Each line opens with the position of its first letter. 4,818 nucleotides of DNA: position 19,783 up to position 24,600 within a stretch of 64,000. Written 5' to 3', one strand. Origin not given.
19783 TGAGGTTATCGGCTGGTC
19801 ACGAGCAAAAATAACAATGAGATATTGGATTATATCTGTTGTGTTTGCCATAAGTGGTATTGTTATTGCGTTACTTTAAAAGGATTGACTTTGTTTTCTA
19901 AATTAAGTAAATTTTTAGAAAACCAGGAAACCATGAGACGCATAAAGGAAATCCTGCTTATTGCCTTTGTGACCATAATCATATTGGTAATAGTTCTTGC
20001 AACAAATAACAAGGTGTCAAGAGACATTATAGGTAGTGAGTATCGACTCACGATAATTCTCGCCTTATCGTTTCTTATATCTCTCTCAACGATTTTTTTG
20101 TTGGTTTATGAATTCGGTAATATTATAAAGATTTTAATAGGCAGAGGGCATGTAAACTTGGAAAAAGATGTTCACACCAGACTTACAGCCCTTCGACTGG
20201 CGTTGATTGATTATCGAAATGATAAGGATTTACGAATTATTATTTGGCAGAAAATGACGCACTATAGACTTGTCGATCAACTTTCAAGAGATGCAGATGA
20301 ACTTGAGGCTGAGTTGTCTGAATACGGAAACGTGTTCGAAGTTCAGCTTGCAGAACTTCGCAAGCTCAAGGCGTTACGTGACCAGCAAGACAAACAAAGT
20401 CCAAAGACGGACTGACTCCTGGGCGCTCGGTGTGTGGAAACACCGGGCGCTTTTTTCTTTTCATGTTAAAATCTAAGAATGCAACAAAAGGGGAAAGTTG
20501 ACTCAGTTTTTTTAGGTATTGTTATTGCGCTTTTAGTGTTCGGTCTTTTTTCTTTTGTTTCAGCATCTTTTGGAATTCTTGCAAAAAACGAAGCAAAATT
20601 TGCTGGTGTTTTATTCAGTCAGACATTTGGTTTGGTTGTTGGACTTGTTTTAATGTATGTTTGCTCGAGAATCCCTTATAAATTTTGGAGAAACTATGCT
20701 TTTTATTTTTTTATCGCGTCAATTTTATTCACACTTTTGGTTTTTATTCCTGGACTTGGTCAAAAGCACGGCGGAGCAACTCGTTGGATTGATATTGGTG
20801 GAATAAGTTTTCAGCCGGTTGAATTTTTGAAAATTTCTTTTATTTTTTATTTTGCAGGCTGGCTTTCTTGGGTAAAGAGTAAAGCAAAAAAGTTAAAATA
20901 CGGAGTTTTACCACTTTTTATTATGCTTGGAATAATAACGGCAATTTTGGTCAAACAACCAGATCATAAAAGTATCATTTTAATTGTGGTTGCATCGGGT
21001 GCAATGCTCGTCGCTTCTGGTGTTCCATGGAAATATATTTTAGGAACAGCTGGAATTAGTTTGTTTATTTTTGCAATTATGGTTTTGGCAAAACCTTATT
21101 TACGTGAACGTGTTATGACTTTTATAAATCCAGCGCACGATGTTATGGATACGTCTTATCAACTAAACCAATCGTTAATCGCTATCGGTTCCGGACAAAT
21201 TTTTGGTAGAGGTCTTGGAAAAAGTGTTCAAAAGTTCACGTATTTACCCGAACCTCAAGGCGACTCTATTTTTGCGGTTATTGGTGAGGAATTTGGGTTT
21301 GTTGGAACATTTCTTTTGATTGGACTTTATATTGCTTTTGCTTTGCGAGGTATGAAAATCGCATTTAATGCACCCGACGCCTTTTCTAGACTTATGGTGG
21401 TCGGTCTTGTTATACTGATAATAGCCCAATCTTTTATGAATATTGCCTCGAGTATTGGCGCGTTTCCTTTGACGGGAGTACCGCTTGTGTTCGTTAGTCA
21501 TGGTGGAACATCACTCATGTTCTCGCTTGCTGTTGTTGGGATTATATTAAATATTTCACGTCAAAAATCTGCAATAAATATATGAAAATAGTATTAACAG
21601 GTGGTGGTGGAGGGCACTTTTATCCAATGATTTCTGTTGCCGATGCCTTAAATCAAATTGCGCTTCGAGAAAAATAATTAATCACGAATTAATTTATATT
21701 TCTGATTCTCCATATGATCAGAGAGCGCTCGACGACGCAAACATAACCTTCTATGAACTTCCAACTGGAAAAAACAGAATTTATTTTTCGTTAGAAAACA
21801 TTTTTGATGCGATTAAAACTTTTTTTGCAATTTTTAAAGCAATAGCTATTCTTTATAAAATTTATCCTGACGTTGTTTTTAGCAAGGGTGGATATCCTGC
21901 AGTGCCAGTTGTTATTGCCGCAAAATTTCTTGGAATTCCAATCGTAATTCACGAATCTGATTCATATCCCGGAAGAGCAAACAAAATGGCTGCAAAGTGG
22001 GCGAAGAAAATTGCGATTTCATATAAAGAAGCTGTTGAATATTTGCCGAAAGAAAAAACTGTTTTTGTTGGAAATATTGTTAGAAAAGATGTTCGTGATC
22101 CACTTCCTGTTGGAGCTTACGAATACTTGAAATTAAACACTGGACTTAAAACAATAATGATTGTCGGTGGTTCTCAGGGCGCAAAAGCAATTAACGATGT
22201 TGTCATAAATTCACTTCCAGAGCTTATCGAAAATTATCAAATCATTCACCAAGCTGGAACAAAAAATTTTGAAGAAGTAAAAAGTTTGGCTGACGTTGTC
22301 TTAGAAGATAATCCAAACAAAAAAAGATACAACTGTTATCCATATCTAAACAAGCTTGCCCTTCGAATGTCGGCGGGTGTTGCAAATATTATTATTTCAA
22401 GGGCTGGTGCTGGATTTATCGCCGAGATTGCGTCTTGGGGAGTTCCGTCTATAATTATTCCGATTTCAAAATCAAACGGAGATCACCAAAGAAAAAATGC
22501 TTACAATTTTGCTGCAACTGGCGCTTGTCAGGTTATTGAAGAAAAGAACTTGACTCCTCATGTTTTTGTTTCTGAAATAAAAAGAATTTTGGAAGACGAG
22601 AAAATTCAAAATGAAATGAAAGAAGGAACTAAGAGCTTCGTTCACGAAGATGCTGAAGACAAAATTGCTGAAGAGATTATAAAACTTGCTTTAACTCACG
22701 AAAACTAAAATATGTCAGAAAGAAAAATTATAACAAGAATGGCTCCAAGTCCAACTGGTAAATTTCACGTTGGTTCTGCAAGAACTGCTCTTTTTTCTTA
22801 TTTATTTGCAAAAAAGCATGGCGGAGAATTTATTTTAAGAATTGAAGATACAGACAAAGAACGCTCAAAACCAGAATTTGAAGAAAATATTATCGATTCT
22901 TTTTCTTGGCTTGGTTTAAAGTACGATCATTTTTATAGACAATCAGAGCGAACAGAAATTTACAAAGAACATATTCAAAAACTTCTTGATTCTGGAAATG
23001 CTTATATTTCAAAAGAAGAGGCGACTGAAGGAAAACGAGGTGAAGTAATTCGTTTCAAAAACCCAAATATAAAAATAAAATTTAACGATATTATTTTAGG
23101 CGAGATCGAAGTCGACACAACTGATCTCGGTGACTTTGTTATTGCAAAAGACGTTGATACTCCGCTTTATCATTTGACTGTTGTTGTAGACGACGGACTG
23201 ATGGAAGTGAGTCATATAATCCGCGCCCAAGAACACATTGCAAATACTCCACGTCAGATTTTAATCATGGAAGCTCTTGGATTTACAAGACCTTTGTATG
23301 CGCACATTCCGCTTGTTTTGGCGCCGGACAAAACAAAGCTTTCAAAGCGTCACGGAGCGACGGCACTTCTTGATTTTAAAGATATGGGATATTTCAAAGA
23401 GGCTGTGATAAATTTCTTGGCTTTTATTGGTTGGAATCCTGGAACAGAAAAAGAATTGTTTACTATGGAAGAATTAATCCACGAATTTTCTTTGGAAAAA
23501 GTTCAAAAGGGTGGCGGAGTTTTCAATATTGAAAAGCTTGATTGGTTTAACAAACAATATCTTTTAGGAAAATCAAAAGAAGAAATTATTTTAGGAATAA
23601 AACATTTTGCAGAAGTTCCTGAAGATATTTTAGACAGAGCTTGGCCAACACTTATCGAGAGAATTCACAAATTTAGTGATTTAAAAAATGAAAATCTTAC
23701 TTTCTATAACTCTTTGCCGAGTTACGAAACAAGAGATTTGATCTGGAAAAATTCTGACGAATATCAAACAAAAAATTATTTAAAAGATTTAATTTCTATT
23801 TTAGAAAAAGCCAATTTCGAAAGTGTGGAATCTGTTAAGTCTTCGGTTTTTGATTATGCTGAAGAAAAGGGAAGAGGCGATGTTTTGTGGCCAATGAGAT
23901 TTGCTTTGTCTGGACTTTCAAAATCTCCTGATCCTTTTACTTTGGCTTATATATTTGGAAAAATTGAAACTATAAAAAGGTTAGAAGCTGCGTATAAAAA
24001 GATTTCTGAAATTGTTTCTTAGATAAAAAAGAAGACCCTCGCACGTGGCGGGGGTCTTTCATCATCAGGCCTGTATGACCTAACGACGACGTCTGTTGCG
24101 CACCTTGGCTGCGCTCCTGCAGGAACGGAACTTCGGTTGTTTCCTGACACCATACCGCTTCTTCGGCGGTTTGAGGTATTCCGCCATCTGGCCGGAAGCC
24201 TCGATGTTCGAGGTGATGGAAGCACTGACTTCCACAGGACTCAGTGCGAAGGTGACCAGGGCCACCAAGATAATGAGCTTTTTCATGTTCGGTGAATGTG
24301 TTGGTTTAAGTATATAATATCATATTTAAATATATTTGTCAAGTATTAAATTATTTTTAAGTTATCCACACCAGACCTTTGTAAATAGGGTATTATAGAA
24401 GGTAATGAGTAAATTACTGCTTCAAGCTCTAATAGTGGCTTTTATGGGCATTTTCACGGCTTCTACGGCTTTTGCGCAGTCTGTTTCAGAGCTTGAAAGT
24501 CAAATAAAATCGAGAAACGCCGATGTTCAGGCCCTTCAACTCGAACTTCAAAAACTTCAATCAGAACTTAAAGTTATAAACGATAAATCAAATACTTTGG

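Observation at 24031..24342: Cassette E: a 68 aa secreted peptide with a protamine-like Arg tail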

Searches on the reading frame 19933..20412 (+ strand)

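Call 58: search_protein_families(library=pfam, proteins=[window:19933-20412:+], max_evalue=0.001)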
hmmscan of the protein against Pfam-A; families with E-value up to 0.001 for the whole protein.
window:19933-20412:+ (160 aa): 1 family
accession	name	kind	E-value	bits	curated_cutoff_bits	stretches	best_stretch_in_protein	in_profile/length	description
PF19658.4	DUF6161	-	0.00094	19.1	27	0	8-107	101-200/216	Family of unknown function (DUF6161)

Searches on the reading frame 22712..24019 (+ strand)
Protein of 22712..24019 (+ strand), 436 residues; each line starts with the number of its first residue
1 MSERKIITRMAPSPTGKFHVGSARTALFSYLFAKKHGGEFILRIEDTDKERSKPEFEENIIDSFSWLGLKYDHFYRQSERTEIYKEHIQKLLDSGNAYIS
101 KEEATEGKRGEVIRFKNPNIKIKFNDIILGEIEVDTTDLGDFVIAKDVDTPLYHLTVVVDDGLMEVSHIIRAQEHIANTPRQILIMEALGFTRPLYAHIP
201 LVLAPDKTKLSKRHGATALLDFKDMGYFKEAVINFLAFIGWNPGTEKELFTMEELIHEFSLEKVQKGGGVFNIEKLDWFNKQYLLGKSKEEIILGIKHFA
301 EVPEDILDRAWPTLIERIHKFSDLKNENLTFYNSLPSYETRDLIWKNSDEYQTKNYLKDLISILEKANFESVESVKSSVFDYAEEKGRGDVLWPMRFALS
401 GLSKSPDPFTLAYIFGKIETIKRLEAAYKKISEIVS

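Call 20: find_related_loci(query=window:22712-24019:+, collection=genome_contigs, flank=4000)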
Query window:22712-24019:+ (436 aa) in genome_contigs; peptide patterns used: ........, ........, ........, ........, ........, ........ (x = any residue, [..] = any of these).
168 stretches matched a pattern; 54 encode a relative of the query (tblastn E <= 1e-3); 54 distinct loci.
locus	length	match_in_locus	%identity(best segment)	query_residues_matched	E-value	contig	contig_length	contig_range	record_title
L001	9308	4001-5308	98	1-436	0e+0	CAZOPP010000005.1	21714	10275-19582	MAG TPA_asm: uncultured Candidatus Saccharibacteria bacterium isolate SRP329715_co2_76 genome assembly, contig: NODE_477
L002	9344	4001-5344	83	1-436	0e+0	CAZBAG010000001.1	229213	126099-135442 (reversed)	MAG TPA_asm: uncultured Candidatus Saccharibacteria bacterium isolate SRP219642_co5_575 genome assembly, contig: NODE_38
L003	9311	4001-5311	74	1-436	0e+0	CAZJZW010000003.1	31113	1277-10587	MAG TPA_asm: uncultured Candidatus Saccharibacteria bacterium isolate SRP219642_co7_382 genome assembly, contig: NODE_19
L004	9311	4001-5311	75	1-436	0e+0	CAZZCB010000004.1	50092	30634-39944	MAG TPA_asm: uncultured Candidatus Saccharibacteria bacterium isolate SRP329715_co2_21 genome assembly, contig: NODE_140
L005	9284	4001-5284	71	6-432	0e+0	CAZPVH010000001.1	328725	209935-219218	MAG TPA_asm: uncultured Candidatus Saccharibacteria bacterium isolate SRP342105_co1_16 genome assembly, contig: NODE_20_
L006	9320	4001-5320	54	6-429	5e-152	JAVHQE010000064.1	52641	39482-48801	MAG: Candidatus Paceibacterota bacterium isolate WB01no19_43_19 NODE_233_length_52641_cov_11.809360, whole genome shotgu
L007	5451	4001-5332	53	2-433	7e-152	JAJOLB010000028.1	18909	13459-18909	MAG: Candidatus Paceibacterota bacterium isolate MAG-485 c_000000000067, whole genome shotgun sequence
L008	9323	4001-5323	53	5-429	2e-150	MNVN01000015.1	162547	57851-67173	MAG: Candidatus Nomurabacteria bacterium CG1_02_43_90 cg1_0.2_scaffold_18_c, whole genome shotgun sequence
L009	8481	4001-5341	51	1-432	2e-145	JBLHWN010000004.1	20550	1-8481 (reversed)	MAG: Candidatus Paceibacteria bacterium isolate 3300046534_166 Ga0491194_0005090, whole genome shotgun sequence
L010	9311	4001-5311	52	3-427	8e-140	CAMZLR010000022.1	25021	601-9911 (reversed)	Candidatus Campbellbacteria bacterium isolate RB_MAG_00013 genome assembly, contig: RB_MAG_00013_000000000041, whole gen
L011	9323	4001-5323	53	5-429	2e-150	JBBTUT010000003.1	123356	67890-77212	MAG: Patescibacteria group bacterium isolate H41-bin067_1 H41_bin067_1_000000000003, whole genome shotgun sequence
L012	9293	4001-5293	38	5-429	9e-94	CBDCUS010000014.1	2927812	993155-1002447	MAG: Candidatus Scalinduaceae bacterium isolate 06c2e644-e4ca-4b95-b966-bf5aaa188cb2 genome assembly, contig: contig_14,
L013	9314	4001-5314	38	4-435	4e-93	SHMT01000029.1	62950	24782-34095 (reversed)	MAG: Candidatus Scalindua sp. SCAELEC01 436, whole genome shotgun sequence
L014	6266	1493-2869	37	6-424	5e-90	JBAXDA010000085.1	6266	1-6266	MAG: Candidatus Firestonebacteria bacterium isolate ELA207 MAG207_85, whole genome shotgun sequence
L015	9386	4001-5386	38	6-433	3e-87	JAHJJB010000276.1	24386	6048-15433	MAG: Proteobacteria bacterium isolate Modern_marine_rock_biofilm.mb.18 Modern_marine_rock.mb.18_k141_898409, whole genom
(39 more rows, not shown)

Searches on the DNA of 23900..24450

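Call 8: search_rna_families(source=window, start=23900, end=24450, threshold=evalue, max_evalue=10, show_alignments=2)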
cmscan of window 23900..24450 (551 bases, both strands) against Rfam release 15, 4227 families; matches with E-value up to 10: 12.
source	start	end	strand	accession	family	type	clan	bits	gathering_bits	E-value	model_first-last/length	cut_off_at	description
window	23962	24009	+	RF01842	mycoplasma_FSE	Cis-reg; frameshift_element;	-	21.6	88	6.8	1-87/87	no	mycoplasma ribosomal frameshift element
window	23990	24061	+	RF00512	Leu_leader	Cis-reg; leader;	-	20.4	50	0.092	1-148/148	no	Leucine operon leader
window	23998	24063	+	RF01859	Phe_leader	Cis-reg; leader;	-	17.8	55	2.5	1-125/125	no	Phenylalanine leader peptide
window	24300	24374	-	RF01288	snoR31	Gene; snRNA; snoRNA; CD-box;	-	16.3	44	9.3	1-93/93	no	Small nucleolar RNA snoR31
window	23996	24090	-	RF01770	rimP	Cis-reg; leader;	-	16.2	47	6.1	1-102/102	no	Gammaprotebacteria rimP leader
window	23900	24044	+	RF01270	snR84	Gene; snRNA; snoRNA; HACA-box;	-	15.8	109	0.036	270-569/569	5'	Small nucleolar RNA snR84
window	23926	24063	+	RF00514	His_leader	Cis-reg; leader;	-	15.1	49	6.6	1-126/126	no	Histidine operon leader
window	24025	24091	-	RF01772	rnk_pseudo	Cis-reg; leader;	-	14.6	55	9.3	1-108/108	no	Pseudomonas rnk leader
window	24037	24067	-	RF01141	sR18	Gene; snRNA; snoRNA; CD-box;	-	14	45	1.3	1-56/56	no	Small nucleolar RNA sR18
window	24030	24071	-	RF01813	rdlD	Gene; antitoxin;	-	13.8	50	7.1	1-66/66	no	rdlD antitoxin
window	24199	24218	-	RF02647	Cis52_sRNA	Gene; sRNA;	-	12.2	56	8.1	77-96/179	no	Ruegeria cis52 sRNA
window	24046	24069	-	RF01149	sR10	Gene; snRNA; snoRNA; CD-box;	-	10.7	45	4.5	1-54/54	no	Small nucleolar RNA sR10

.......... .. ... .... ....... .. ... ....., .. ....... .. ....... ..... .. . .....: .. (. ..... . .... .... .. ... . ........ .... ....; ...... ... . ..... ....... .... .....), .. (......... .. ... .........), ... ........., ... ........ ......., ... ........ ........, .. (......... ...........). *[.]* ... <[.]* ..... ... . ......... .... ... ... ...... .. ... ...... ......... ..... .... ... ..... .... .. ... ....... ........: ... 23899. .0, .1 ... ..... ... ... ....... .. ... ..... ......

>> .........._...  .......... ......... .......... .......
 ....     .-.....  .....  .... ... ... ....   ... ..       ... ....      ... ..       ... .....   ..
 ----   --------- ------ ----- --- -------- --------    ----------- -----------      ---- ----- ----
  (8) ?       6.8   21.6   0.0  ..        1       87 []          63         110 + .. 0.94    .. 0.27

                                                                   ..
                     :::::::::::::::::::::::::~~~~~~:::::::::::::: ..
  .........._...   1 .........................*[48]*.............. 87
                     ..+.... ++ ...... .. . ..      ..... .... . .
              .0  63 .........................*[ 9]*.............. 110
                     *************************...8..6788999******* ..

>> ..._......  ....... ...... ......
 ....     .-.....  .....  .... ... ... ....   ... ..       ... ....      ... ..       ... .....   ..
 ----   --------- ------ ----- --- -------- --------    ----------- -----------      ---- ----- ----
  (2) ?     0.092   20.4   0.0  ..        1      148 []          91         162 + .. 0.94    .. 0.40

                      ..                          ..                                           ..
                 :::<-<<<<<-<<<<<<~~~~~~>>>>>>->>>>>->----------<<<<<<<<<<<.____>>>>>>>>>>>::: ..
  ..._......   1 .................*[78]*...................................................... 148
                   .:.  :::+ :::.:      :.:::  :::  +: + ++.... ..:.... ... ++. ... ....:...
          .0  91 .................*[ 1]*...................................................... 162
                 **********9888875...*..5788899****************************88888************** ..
